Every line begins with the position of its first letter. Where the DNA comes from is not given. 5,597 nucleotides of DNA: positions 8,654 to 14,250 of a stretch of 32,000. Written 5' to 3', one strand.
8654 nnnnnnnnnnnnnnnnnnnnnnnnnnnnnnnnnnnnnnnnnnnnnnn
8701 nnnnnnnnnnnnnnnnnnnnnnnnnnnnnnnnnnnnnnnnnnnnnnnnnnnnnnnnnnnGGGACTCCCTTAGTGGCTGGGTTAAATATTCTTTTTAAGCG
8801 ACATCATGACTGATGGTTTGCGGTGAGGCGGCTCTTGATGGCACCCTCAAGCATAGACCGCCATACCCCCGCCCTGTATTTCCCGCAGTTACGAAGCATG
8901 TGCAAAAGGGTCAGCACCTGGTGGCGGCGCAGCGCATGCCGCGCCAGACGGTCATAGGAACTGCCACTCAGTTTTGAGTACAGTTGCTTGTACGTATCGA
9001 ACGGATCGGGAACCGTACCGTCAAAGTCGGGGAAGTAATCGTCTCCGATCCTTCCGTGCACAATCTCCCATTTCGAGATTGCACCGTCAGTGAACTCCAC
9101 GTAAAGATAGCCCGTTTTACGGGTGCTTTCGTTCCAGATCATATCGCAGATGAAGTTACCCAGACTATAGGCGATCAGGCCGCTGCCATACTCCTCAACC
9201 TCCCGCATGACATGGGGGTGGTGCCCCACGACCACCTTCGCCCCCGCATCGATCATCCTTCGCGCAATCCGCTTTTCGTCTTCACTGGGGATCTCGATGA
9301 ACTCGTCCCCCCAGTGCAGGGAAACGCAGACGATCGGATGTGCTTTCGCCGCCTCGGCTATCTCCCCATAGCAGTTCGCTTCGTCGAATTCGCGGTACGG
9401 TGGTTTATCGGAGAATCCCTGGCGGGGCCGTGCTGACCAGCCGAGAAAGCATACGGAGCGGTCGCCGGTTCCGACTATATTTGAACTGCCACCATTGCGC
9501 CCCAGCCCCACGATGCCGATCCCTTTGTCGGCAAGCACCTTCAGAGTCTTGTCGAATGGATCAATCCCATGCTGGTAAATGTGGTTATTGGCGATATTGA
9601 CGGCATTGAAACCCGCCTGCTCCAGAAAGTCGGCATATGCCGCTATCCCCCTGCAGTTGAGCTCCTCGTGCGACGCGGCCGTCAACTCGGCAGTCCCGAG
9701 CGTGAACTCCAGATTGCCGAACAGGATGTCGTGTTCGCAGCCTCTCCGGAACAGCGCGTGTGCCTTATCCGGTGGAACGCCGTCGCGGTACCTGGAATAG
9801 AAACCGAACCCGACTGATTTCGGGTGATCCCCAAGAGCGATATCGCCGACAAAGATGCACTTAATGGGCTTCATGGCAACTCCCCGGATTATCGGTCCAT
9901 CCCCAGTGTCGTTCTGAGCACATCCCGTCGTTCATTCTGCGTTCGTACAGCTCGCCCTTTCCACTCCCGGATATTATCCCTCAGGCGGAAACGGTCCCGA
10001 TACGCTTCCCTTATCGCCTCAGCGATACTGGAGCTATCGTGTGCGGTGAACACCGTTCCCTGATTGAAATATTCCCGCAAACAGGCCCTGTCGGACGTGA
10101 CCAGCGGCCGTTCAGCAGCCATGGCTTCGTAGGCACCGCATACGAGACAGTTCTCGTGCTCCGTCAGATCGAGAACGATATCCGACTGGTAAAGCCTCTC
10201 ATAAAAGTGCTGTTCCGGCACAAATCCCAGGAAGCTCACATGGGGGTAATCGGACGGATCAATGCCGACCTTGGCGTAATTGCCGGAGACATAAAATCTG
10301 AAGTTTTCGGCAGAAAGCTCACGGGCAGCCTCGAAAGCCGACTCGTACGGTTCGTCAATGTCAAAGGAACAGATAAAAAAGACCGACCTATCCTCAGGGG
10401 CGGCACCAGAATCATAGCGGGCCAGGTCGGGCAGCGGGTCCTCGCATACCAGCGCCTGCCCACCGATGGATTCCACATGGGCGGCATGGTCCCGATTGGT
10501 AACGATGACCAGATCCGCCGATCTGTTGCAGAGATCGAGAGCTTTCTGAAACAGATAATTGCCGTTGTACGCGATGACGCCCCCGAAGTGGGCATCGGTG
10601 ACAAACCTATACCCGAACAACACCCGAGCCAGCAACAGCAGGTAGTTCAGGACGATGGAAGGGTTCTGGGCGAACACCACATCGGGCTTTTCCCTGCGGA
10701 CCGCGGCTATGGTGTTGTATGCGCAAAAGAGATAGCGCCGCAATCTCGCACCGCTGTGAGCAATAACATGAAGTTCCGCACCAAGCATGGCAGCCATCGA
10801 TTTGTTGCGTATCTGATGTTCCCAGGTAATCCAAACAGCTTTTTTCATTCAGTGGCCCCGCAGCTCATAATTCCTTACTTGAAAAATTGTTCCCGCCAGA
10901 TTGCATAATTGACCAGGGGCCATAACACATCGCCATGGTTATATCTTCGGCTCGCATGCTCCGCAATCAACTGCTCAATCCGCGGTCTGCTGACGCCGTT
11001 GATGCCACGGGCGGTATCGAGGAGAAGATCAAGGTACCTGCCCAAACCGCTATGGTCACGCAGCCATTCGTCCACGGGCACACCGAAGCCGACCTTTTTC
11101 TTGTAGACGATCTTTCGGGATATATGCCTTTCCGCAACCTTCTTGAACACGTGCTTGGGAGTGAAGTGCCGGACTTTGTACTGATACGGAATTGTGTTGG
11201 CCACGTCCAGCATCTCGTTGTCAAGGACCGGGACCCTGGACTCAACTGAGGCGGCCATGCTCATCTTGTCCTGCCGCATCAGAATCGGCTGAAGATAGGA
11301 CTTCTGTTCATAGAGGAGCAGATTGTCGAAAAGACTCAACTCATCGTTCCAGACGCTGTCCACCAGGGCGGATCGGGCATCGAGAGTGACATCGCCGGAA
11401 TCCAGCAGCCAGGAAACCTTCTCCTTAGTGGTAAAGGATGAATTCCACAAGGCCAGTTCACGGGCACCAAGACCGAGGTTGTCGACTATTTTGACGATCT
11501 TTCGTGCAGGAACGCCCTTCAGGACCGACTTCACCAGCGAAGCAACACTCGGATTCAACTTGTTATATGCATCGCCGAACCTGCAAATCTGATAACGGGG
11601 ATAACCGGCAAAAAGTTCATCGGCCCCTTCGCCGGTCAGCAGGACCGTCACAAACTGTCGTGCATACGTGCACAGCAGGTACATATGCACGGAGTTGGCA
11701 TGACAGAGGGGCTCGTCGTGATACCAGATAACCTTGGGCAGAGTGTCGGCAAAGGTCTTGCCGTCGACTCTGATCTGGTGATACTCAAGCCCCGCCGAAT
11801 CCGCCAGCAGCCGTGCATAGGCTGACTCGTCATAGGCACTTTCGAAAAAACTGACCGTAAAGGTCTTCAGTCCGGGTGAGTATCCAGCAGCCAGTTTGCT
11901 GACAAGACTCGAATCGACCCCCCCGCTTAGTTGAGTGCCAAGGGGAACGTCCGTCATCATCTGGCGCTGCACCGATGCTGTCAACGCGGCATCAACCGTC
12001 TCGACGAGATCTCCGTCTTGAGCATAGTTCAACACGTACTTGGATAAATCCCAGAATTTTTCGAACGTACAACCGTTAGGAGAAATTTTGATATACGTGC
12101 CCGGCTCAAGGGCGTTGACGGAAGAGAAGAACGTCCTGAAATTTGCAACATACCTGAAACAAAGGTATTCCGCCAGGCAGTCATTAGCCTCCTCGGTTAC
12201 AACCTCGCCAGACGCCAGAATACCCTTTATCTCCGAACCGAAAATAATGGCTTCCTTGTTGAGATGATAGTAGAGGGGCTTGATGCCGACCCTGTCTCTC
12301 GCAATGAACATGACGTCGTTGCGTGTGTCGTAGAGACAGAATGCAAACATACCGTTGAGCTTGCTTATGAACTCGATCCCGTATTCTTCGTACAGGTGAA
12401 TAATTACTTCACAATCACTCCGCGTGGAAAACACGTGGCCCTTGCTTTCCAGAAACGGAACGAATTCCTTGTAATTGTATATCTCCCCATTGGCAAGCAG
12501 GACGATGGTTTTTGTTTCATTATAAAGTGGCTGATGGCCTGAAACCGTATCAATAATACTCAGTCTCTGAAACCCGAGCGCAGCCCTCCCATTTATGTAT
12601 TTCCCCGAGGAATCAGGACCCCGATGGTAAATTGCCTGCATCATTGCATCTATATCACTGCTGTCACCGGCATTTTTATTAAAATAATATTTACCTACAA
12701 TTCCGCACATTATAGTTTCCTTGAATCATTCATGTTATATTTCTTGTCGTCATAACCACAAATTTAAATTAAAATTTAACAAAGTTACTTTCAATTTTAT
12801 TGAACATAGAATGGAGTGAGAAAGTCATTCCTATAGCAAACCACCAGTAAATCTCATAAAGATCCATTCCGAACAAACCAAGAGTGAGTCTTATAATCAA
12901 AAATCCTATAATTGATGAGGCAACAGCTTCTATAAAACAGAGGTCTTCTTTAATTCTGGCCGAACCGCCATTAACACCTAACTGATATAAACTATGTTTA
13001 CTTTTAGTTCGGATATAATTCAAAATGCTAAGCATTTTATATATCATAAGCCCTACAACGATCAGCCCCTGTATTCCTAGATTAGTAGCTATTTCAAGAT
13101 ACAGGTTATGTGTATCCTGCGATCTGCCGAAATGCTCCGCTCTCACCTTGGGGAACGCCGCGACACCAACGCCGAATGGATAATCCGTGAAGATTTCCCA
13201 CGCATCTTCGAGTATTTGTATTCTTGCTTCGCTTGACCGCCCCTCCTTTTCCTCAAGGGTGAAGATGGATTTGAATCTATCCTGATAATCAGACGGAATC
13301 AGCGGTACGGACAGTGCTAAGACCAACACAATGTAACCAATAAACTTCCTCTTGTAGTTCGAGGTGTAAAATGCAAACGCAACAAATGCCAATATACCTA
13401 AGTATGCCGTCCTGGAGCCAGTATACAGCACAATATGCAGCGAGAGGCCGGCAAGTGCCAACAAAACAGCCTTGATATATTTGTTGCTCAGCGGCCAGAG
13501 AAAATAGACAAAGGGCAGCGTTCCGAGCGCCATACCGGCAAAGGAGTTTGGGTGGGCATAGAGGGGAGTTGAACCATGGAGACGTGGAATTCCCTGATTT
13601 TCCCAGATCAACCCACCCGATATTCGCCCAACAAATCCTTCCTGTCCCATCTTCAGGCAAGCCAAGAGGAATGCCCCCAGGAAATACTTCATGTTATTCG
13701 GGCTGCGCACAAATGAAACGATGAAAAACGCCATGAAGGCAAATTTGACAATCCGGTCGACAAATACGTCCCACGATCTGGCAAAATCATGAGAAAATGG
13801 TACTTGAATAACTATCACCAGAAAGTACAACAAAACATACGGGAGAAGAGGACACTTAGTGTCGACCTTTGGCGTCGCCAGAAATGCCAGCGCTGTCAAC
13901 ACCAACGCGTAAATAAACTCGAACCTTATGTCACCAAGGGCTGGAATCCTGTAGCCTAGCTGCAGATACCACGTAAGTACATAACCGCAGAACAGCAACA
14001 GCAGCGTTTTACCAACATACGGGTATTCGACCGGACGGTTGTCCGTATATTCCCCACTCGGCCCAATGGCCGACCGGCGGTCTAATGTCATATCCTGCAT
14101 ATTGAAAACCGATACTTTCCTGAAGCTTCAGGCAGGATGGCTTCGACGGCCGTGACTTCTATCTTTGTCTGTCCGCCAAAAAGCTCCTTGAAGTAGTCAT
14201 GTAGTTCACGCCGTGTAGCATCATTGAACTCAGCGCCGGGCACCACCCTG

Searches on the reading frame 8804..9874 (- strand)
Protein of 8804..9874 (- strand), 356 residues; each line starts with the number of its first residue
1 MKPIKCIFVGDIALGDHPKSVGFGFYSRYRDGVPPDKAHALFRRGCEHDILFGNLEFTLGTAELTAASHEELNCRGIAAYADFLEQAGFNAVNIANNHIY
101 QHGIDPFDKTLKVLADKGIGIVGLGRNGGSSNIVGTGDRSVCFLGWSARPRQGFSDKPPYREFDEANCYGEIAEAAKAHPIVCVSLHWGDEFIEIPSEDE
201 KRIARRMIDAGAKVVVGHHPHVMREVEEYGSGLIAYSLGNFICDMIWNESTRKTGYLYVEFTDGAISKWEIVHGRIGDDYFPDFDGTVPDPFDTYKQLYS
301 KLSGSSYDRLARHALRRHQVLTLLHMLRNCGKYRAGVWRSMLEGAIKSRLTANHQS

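Call 76: search_protein_families(library=pfam, proteins=[window:8804-9874:-], max_evalue=0.00001)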
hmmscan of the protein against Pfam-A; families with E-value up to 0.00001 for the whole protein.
window:8804-9874:- (356 aa): 1 family
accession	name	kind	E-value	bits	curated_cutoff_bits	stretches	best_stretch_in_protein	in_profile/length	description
PF09587.15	PGA_cap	-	1.4e-54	185.7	27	1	6-244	2-254/255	Bacterial capsule synthesis protein PGA_cap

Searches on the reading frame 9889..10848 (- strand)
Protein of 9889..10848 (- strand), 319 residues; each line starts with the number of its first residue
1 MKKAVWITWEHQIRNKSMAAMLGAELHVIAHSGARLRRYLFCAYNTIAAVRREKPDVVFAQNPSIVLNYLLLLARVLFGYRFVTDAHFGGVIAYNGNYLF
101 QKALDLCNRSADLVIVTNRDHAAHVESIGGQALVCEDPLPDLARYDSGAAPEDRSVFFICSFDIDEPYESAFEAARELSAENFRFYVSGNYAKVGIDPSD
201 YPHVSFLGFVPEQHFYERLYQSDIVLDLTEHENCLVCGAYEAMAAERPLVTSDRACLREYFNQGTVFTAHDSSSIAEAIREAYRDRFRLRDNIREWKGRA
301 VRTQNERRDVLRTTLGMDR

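Call 76: search_protein_families(library=pfam, proteins=[window:9889-10848:-], max_evalue=0.00001)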
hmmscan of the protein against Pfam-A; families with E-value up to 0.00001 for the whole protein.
window:9889-10848:- (319 aa): 4 families
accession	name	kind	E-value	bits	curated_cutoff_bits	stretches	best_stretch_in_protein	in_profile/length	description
PF13524.12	Glyco_trans_1_2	-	4.1e-09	37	25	1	172-295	6-124/144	Glycosyl transferase-like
PF13692.12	Glyco_trans_1_4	-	5e-09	37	27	1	157-285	5-142/142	Glycosyl transferases group 1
PF00534.26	Glycos_transf_1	-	9.6e-08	32.2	26.4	1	152-295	14-167/172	Glycosyl transferases group 1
PF13439.12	Glyco_transf_4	-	7.8e-06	26.5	28.5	0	31-128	49-152/170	Glycosyltransferase Family 4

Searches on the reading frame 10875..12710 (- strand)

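Call 76: search_protein_families(library=pfam, proteins=[window:10875-12710:-], max_evalue=0.00001)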
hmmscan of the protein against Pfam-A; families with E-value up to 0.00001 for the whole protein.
window:10875-12710:- (611 aa): 4 families
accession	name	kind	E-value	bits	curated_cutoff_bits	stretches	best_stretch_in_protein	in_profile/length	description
PF00733.27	Asn_synthase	-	7.5e-79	266.4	21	1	239-606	2-353/354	Asparagine synthase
PF13537.11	GATase_7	-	1.3e-43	148.4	25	1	48-165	2-122/123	Glutamine amidotransferase domain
PF13522.11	GATase_6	-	7.9e-36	123.4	27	1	32-160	1-130/130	Glutamine amidotransferase domain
PF02540.23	NAD_synthase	-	3e-06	27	21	1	236-395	2-157/242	NAD synthase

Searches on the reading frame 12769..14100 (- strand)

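Call 76: search_protein_families(library=pfam, proteins=[window:12769-14100:-], max_evalue=0.00001)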
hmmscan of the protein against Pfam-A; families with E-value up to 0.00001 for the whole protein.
window:12769-14100:- (443 aa): 1 family
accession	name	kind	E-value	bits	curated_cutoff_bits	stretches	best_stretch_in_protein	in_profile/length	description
PF04932.20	Wzy_C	-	6.3e-20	71.9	31.7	1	217-348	3-147/149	O-Antigen ligase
